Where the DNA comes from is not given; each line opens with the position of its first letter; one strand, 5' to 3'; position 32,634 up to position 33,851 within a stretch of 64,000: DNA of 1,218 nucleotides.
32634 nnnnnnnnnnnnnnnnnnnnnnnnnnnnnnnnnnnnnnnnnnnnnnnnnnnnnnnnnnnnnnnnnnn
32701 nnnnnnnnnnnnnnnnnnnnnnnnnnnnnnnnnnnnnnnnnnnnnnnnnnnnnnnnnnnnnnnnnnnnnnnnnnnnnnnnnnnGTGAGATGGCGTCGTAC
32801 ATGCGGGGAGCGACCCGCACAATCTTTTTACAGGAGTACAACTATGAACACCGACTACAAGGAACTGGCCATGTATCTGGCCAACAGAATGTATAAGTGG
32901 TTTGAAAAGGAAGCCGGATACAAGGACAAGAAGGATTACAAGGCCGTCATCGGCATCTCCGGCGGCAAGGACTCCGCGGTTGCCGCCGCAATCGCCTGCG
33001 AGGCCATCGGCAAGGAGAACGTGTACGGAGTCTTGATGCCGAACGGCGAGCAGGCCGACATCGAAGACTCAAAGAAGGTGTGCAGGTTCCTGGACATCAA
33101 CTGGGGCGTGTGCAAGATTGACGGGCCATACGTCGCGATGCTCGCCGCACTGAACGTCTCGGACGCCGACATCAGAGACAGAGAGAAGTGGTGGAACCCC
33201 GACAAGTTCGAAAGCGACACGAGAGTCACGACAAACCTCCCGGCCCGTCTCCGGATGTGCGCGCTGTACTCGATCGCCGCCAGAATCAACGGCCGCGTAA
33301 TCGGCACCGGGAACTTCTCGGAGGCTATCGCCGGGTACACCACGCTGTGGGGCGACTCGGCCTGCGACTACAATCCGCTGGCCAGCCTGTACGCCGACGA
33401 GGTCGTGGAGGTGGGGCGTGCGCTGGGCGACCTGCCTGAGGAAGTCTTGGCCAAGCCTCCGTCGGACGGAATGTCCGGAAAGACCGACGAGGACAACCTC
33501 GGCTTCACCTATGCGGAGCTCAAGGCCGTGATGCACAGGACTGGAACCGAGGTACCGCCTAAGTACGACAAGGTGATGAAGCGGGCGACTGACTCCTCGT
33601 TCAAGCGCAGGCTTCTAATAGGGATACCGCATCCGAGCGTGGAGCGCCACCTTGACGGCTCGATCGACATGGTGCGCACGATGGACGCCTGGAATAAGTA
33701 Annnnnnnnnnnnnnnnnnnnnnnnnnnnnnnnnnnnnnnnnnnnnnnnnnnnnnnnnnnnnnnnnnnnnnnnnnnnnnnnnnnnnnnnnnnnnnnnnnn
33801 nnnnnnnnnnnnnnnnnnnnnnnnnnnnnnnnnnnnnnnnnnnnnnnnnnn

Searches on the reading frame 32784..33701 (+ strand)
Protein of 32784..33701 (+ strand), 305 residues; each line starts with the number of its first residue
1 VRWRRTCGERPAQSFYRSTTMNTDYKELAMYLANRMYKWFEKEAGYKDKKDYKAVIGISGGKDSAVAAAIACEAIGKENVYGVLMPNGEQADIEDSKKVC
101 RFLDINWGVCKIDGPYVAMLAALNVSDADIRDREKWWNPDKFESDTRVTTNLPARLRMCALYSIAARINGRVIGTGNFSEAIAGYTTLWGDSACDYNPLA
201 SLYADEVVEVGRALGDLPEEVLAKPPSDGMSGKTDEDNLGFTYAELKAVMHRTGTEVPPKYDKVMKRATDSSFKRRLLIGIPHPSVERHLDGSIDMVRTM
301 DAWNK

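Call 10: search_protein_families(library=pfam, proteins=[window:32784-33701:+], max_evalue=0.01)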
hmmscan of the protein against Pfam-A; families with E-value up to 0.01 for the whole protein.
window:32784-33701:+ (305 aa): 3 families
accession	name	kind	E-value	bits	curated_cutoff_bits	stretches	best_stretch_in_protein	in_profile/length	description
PF02540.23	NAD_synthase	-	9.5e-48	162.9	21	1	50-275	17-239/242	NAD synthase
PF03054.22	tRNA_Me_trans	-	0.0012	18.9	20.6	1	54-104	3-64/202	tRNA methyl transferase HUP domain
PF06508.19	QueC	-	0.0025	17.8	22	1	53-156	1-97/210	Queuosine biosynthesis protein QueC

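Call 14: search_protein_families(library=ncbifam, proteins=[window:32784-33701:+], max_evalue=0.001)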
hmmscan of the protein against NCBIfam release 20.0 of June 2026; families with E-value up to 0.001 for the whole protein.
window:32784-33701:+ (305 aa): 9 families
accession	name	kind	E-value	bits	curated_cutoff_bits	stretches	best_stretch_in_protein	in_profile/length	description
NF010587.0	PRK13980.1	equivalog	6.1e-51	173.2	255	1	21-257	7-221/267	NAD+ synthase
TIGR00552.1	nadE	equivalog_domain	3e-47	161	63.65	1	34-277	7-240/251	NAD(+) synthase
NF010588.0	PRK13981.1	equivalog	5.1e-30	104.4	479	1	46-253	279-482/546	NAD+ synthase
NF002048.0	PRK00876.1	subfamily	1e-25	90.3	313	2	33-125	20-109/330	NAD(+) synthase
NF001979.1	PRK00768.1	equivalog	1.1e-25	90.6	250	1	53-277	39-262/266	NAD(+) synthase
NF002730.0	PRK02628.1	equivalog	1.9e-11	42.9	473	1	52-201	360-506/677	NAD(+) synthase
TIGR00884.1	guaA_Cterm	equivalog_domain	1.1e-08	34.8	338.75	1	50-107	15-72/310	glutamine-hydrolyzing GMP synthase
NF000848.1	PRK00074.1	equivalog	2.7e-08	32.9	400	1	50-96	212-258/512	glutamine-hydrolyzing GMP synthase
NF001138.1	PRK00143.1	equivalog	0.00099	18.1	284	0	54-109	2-65/345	tRNA 2-thiouridine(34) synthase MnmA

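Call 69: search_dna_similar(query=window:32784-33701:+, collection=phages, mode=protein, max_rows=15)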
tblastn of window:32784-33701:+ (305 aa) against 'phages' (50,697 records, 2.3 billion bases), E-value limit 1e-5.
Records with a match: 45; places in all: 45; records where one place covers at least 80% of the query: 8.
Best place of each record, by identity: <60% 45.
By first word of the organism name: Bacteriophage 6; Synechococcus 6; Listeria 5; uncultured 5; Acinetobacter 4; Marine 3; Prochlorococcus 2; Bacillus 2; Ralstonia 2; Staphylococcus 2; and 6 more.
By host as written in the record: - 17; Listeria monocytogenes 5; Synechococcus sp. WH8109 3; Synechococcus str. WH8109 2; Prochlorococcus sp. MIT9515 2; Acinetobacter baumannii DSM 30007 2; Bacillus megaterium str. ATCC 43725 2; Ralstonia solanacearum 2; and 7 more.
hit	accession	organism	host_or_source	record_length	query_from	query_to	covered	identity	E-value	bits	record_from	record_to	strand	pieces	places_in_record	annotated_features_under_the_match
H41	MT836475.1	Bacteriophage sp.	human fecal samples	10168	54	278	74%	42.5%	3e-36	143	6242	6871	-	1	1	record has no annotation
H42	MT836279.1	Bacteriophage sp.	human fecal samples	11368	54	278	74%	41.1%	3e-36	143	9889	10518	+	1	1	record has no annotation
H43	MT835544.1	Bacteriophage sp.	human fecal samples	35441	47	254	68%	44.2%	3e-34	137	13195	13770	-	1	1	record has no annotation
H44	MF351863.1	Synechococcus phage Bellamy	Synechococcus str. WH8109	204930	13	262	82%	36.0%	5e-18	90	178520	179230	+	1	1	225: NadE-like protein | 224: hypothetical protein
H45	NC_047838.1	Synechococcus phage Bellamy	Synechococcus str. WH8109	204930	13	262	82%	36.0%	5e-18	90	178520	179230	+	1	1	225: NAD synthetase | 224: hypothetical protein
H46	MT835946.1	Bacteriophage sp.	human fecal samples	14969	39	267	75%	38.3%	3e-31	129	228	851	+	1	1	record has no annotation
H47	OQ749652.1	Phage Phass-1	human gut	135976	47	255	69%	41.4%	4e-33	134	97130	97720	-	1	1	hypothetical protein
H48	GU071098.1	Synechococcus phage S-SSM7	Synechococcus sp. WH8109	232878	24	270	81%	33.6%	1e-17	89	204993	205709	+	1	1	NAD+ synthetase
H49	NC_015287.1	Synechococcus phage S-SSM7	Synechococcus sp. WH8109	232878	24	270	81%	33.6%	1e-17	89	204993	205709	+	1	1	NAD synthetase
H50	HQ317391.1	Cyanophage S-SSM6a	Synechococcus sp. WH8109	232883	24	270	81%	33.6%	1e-17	89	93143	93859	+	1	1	NAD+ synthetase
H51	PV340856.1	Synechococcus phage Sf-FS3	Synechococcus sp. WH8102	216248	55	262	68%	37.2%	1e-17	89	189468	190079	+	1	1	NH(3)-dependent NAD(+) synthetase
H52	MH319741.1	Marine virus AG-345-E15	single cell amplified by WGA-X; seawater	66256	24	267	80%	31.5%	6e-16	84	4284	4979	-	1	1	record has no annotation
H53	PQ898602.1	Synechococcus phage S-SCSM2R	Synechococcus sp. WH7803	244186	24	251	75%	32.8%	7e-18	90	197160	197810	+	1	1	NAD(+) synthase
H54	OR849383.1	Listeria phage LM 4-14-1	Listeria monocytogenes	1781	55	281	74%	31.0%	1e-12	74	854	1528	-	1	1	record has no annotation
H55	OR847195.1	Listeria phage LM 4-11-1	Listeria monocytogenes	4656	55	281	74%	31.0%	1e-12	74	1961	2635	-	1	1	record has no annotation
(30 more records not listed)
